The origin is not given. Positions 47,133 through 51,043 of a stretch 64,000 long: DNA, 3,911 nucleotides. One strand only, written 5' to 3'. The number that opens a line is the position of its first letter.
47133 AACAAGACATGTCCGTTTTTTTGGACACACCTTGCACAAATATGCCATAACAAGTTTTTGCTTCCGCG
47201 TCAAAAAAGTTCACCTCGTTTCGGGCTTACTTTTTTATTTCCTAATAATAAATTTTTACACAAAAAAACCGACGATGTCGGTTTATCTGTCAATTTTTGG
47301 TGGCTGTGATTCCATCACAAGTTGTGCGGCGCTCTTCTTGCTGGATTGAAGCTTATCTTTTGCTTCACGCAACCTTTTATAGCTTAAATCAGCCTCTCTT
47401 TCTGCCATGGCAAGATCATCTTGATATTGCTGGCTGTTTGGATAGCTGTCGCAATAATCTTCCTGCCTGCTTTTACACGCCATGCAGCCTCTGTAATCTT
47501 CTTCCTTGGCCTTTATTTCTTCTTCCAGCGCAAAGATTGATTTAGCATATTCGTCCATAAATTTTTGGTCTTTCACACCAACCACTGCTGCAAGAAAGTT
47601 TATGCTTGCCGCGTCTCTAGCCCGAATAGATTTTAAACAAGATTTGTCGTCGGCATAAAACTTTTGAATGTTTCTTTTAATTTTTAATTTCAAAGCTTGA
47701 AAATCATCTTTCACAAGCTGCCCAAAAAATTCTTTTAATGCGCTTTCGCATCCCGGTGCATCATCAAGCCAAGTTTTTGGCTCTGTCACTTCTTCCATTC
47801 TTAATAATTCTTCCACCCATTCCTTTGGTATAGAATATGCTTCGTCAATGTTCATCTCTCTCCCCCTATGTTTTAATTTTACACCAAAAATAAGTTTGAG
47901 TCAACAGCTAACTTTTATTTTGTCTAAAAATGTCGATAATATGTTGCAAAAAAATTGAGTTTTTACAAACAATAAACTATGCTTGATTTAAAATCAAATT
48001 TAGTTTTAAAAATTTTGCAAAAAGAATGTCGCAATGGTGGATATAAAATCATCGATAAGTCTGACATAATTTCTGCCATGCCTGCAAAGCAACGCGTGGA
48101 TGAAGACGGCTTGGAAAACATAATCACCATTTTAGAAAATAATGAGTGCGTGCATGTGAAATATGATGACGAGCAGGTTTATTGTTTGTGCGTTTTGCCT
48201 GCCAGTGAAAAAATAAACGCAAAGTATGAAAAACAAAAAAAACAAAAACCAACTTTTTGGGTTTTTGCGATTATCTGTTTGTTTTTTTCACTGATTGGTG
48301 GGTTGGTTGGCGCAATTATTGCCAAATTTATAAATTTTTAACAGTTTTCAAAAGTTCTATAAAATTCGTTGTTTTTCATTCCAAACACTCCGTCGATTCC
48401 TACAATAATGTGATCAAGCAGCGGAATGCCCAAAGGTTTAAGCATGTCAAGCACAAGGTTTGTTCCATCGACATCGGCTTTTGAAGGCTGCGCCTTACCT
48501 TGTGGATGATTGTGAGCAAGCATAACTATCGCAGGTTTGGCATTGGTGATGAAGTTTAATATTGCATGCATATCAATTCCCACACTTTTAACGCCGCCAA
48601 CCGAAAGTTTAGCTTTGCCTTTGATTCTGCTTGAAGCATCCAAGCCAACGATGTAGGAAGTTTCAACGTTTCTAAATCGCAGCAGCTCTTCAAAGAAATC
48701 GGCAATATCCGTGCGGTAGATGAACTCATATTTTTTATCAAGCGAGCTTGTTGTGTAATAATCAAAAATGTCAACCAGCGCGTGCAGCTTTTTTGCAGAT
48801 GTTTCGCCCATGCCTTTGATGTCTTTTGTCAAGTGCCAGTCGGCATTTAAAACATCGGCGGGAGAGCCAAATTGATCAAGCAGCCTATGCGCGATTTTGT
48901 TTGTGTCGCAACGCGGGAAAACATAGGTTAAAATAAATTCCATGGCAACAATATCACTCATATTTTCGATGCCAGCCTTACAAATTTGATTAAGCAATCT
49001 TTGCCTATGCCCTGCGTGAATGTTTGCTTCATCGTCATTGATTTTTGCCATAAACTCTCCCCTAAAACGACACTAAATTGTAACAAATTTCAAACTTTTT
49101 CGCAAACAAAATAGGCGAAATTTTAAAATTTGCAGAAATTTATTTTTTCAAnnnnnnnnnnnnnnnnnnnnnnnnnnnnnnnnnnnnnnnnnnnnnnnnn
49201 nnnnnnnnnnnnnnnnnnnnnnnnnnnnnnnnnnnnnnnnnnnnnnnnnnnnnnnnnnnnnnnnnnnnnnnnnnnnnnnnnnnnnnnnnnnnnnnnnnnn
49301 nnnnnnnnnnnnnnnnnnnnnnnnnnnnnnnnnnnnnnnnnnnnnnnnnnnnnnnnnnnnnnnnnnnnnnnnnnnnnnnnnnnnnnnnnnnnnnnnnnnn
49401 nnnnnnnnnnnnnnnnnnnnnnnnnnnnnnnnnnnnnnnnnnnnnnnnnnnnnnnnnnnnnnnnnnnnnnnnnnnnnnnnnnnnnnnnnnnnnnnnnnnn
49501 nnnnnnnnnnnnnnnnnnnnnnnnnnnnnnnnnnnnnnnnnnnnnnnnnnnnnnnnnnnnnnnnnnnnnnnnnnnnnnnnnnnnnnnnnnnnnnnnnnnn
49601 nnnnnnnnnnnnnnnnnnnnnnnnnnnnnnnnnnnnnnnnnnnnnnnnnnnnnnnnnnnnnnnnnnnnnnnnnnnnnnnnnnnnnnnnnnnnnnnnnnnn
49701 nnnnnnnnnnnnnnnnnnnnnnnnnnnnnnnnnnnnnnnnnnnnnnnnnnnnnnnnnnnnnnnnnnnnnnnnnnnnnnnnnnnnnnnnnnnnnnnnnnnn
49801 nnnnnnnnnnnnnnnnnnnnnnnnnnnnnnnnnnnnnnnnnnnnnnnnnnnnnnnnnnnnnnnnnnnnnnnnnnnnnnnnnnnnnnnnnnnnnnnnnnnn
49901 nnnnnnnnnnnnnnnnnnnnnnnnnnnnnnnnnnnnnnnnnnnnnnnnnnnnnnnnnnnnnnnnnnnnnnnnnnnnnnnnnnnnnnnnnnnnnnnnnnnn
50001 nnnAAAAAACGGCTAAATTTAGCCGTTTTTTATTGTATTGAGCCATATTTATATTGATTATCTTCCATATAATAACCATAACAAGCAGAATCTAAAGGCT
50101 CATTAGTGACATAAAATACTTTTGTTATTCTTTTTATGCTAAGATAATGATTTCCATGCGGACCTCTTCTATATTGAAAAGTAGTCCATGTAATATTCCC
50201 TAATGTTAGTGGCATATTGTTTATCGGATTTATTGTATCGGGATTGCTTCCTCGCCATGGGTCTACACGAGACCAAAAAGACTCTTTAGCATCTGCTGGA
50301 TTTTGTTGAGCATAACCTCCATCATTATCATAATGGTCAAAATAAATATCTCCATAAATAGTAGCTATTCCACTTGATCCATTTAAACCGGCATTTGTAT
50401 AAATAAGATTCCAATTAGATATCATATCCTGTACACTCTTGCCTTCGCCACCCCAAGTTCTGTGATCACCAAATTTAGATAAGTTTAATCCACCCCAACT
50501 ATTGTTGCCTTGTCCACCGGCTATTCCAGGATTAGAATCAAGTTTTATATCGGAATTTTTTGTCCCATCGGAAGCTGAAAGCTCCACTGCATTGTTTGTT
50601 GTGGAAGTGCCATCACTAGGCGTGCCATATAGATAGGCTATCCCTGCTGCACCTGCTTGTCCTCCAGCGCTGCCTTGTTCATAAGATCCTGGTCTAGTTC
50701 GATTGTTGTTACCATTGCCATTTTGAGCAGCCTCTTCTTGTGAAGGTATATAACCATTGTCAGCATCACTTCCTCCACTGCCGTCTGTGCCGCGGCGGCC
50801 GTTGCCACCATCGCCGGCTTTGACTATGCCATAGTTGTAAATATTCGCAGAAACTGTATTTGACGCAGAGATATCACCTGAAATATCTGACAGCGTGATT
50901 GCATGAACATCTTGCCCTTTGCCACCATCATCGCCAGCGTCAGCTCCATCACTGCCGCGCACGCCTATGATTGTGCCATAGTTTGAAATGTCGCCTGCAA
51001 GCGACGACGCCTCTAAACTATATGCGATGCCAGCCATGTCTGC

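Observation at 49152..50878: Inverted-repeat-bounded C-terminal cassette switch at the 3' end of the >4,656-aa surface protein gene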

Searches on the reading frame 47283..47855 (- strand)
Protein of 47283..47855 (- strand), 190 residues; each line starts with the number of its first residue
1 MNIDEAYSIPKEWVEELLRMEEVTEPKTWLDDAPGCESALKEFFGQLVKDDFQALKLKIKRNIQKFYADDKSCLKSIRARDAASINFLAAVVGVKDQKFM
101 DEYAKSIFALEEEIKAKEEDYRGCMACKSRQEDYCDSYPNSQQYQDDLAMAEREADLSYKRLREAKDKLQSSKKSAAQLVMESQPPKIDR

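Call 8: search_protein_families(library=pfam, proteins=[window:47283-47855:-], max_evalue=0.01)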
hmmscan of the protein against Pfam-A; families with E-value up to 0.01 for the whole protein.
window:47283-47855:- (190 aa): 0 families

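Call 52: search_protein_families(library=ncbifam, proteins=[window:47283-47855:-], max_evalue=0.01)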
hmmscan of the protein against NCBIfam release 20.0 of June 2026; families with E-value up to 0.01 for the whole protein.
window:47283-47855:- (190 aa): 0 families

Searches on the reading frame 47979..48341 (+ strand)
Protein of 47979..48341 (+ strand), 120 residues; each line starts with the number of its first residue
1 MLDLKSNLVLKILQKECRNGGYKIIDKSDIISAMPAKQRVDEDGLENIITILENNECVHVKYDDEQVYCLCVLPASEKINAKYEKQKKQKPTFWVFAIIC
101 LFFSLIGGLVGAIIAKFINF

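Call 8: search_protein_families(library=pfam, proteins=[window:47979-48341:+], max_evalue=0.01)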
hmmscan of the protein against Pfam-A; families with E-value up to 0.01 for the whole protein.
window:47979-48341:+ (120 aa): 0 families

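Call 52: search_protein_families(library=ncbifam, proteins=[window:47979-48341:+], max_evalue=0.01)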
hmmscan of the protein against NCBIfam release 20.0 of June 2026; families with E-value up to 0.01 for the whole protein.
window:47979-48341:+ (120 aa): 1 family
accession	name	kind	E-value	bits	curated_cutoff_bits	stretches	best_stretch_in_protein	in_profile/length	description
NF047396.1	MFS_flip_LtaA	equivalog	0.0076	15.3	450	1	68-119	314-364/394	lipoteichoic acid biosynthesis MFS flippase LtaA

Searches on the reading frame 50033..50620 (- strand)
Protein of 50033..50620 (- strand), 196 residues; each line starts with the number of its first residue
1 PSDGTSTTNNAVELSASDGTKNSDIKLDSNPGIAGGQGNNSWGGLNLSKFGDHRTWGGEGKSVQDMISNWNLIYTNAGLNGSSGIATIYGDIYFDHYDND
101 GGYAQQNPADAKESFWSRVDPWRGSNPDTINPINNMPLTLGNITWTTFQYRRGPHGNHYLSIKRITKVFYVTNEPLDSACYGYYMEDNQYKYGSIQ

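Call 26: find_homologous_proteins(query=window:50033-50620:-, max_evalue=0.001)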
Query window:50033-50620:- (196 aa): 2 proteins with E <= 0.001 among 36 candidates.
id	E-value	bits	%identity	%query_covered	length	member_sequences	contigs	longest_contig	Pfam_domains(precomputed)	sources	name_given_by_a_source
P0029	8.0e-49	184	55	93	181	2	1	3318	-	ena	-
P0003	9.0e-7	47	67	27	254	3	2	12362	-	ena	-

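Call 28: find_encoding_contigs(protein=P0029, flank=10000)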
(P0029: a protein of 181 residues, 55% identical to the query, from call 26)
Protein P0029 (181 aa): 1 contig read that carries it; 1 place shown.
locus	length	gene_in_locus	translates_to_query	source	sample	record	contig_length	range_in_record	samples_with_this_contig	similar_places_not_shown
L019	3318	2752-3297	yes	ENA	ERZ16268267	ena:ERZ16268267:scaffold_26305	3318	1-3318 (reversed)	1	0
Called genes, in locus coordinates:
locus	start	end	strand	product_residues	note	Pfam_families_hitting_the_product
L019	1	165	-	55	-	?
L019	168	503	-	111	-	-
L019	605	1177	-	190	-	-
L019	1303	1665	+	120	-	-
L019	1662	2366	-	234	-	PF14520:HHH_5 (weak), PF04002:RadC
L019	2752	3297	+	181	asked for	-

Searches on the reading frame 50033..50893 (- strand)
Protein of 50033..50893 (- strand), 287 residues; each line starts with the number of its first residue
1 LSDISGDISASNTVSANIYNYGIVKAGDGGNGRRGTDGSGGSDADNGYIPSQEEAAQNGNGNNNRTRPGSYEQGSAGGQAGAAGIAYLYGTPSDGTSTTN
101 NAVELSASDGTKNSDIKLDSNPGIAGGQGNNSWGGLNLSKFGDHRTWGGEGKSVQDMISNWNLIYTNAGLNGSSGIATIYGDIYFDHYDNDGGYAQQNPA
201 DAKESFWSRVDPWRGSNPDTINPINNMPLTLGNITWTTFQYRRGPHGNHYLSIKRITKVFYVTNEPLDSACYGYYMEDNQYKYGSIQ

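Call 52: search_protein_families(library=ncbifam, proteins=[window:50033-50893:-], max_evalue=0.01)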
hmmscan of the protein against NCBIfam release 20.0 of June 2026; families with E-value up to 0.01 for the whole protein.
window:50033-50893:- (287 aa): 0 families

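Call 61: predict_structure(alignment_id=A3)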
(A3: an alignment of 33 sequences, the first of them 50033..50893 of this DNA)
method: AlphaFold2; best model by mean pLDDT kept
length: 287 residues; sequences in the alignment: 33
mean_pLDDT: 56.6   pTM: 0.41
mean pLDDT of the five models: 56.6, 56.4, 55.7, 55.5, 55.0
residues with pLDDT >= 90: 0; 70-90: 48; 50-70: 147; < 50: 92
segments of 3 or more residues with pLDDT < 50: 1-4, 6-22, 24-32, 63-69, 112-114, 134-138, 166-176, 189-201, 266-287
pLDDT, mean of each block of 10 residues (from residue 1): 45 43 43 58 58 69 48 69 66 59 57 54 68 48 64 59 49 48 55 43 60 64 73 73 68 75 53 36 31
secondary structure, 60 per line:
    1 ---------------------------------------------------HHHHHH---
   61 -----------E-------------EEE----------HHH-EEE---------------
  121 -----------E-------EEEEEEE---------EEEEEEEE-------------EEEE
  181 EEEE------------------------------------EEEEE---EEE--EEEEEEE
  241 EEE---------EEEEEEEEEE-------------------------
elements in order: H52-57 E86-88 E103-105 E140-146 E156-163 E177-184 E221-225 E229-231 E234-243 E253-262

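Call 66: fold_search(model_id=the predicted structure, library=pdb)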
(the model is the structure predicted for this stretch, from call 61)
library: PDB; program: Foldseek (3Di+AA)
matches with E <= 10: 89; with E <= 0.001: 0
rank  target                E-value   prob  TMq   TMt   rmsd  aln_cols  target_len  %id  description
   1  8d2j_D                1.7e+00  0.12  0.10  0.06   3.3        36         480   17  A novel insecticidal protein from ferns IPD113_Cow. (released 2023-11-08)
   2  3df6_A                1.8e+00  0.03  0.09  0.20  10.1        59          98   19  The thermo- and acido-stable ORF-99 from the archaeal virus AFV1 (released 2009-06-16)
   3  8d2j_B                2.0e+00  0.11  0.10  0.06   3.3        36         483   17  A novel insecticidal protein from ferns IPD113_Cow. (released 2023-11-08)
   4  3d6l                  2.0e+00  0.04  0.09  0.16   6.4        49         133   12  Crystal structure of Cj0915, a hexameric hotdog fold thioesterase of Campylobacter jejuni (released 2009-05-05)
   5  3df6_B                2.2e+00  0.04  0.10  0.22   8.8        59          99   19  The thermo- and acido-stable ORF-99 from the archaeal virus AFV1 (released 2009-06-16)
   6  4k02_A                2.4e+00  0.04  0.09  0.17   6.1        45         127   11  Crystal structure of AtDHNAT1, a 1,4-dihydroxy-2-naphthoyl-CoA thioesterase from Arabidopsis thaliana (released 2013-04-17)
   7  8xjc_A                2.7e+00  0.02  0.07  0.07   5.7        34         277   15  a novel haemophore of of Riemerella anatipestifer (released 2025-06-25)
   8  8d2j_A                3.0e+00  0.09  0.10  0.06   3.3        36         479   17  A novel insecticidal protein from ferns IPD113_Cow. (released 2023-11-08)
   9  7whn                  3.0e+00  0.01  0.10  0.03  21.1       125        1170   12  Opened spike of Bombyx mori cytoplasmic polyhedrosis virus (released 2022-02-02)
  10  8d2j_C                3.2e+00  0.08  0.10  0.07   3.3        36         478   17  A novel insecticidal protein from ferns IPD113_Cow. (released 2023-11-08)
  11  2eis_A                3.2e+00  0.02  0.09  0.17   7.0        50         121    8  X-ray structure of acyl-CoA hydrolase-like protein, TT1379, from Thermus thermophilus HB8 (released 2008-03-18)
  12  9i78_LP               3.4e+00  0.02  0.09  0.14  14.0        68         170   19  Cryo-EM structure of Chaetomium thermophilum ribosome-bound SND3 translocon (released 2025-11-12)
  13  7qca_LP0              3.6e+00  0.02  0.08  0.13   6.9        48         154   21  Spraguea lophii ribosome (released 2022-11-30)
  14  7ypl                  3.8e+00  0.04  0.10  0.24   3.6        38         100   21  Crystal structure of fibronectin type III domain variant, a VEGFR2-specific antagonist (released 2023-08-16)
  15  3bjk_D                4.0e+00  0.01  0.09  0.14   7.0        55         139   13  Crystal structure of HI0827, a hexameric broad specificity acyl-coenzyme A thioesterase: The Asp44Ala mutant enzyme (released 2008-02-26)
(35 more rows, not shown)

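Call 73: find_related_loci(query=A3, collection=metagenome_contigs, flank=5000)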
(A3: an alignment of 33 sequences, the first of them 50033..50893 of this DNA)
Query A3 (287 aa) in metagenome_contigs; peptide patterns used: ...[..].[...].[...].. (x = any residue, [..] = any of these).
36 stretches matched a pattern; 2 encode a relative of the query (tblastn E <= 1e-3); 2 distinct loci.
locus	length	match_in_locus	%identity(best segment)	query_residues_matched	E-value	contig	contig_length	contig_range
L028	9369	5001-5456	43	8-172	2e-21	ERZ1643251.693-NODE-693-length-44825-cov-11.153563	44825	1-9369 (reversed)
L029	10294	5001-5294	38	8-138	5e-11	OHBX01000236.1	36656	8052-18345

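Call 78: find_related_loci(query=A3, collection=viral_contigs, flank=5000)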
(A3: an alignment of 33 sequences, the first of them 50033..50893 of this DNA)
Query A3 (287 aa) in viral_contigs; peptide patterns used: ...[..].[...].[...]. (x = any residue, [..] = any of these).
25 stretches matched a pattern, but none encodes a relative of the query by tblastn (E <= 1e-3).

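Call 96: find_homologous_proteins(query=A5, max_evalue=0.001)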
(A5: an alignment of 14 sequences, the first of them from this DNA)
Query A5 (14 sequences) (284 aa, profile of the alignment): 20 proteins with E <= 0.001 among 7473 candidates.
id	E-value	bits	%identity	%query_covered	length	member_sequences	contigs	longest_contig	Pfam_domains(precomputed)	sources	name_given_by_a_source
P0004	5.7e-69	251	33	82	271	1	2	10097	-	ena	-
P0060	9.7e-59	218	73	14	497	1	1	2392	-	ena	-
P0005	7.7e-58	215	43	47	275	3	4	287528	-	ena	-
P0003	1.3e-55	208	65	25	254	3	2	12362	-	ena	-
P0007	2.0e-43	168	40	47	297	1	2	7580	-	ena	-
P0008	2.1e-34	138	34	99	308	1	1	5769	-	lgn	-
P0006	2.7e-33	134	40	50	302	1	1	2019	-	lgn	-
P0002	1.7e-32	132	28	70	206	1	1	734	-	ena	-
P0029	6.0e-32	130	55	64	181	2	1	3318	-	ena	-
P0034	1.7e-31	129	32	94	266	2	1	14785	-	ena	-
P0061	2.2e-28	118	39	47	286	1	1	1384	-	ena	-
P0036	4.4e-28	117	66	15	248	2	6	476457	-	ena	-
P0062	4.9e-28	117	35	62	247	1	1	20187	-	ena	-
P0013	1.2e-27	116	39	43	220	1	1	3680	-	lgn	-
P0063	1.3e-26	113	26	93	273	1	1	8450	-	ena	-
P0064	7.2e-5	41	-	-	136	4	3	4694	-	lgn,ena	-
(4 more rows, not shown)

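Call 99: find_encoding_contigs(protein=P0064, flank=6000, max_places=6)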
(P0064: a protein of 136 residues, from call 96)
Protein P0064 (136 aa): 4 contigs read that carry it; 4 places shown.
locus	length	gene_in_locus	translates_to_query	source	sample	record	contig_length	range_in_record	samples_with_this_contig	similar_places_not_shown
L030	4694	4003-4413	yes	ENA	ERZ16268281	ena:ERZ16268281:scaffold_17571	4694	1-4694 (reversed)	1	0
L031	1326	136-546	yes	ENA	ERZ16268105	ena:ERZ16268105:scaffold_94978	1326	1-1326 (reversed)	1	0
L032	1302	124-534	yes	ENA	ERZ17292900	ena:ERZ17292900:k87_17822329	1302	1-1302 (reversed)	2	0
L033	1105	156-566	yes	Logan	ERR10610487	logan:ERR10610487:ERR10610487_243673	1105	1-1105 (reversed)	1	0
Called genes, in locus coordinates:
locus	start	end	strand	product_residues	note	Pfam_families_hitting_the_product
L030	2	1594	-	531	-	?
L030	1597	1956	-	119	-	-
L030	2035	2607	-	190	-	-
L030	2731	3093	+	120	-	-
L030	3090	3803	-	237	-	PF14520:HHH_5 (weak), PF04002:RadC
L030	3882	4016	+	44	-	-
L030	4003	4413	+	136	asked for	-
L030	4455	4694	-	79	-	?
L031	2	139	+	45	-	?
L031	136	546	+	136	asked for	-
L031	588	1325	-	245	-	?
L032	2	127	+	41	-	?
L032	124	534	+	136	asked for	-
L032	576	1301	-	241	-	?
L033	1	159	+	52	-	?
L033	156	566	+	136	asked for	-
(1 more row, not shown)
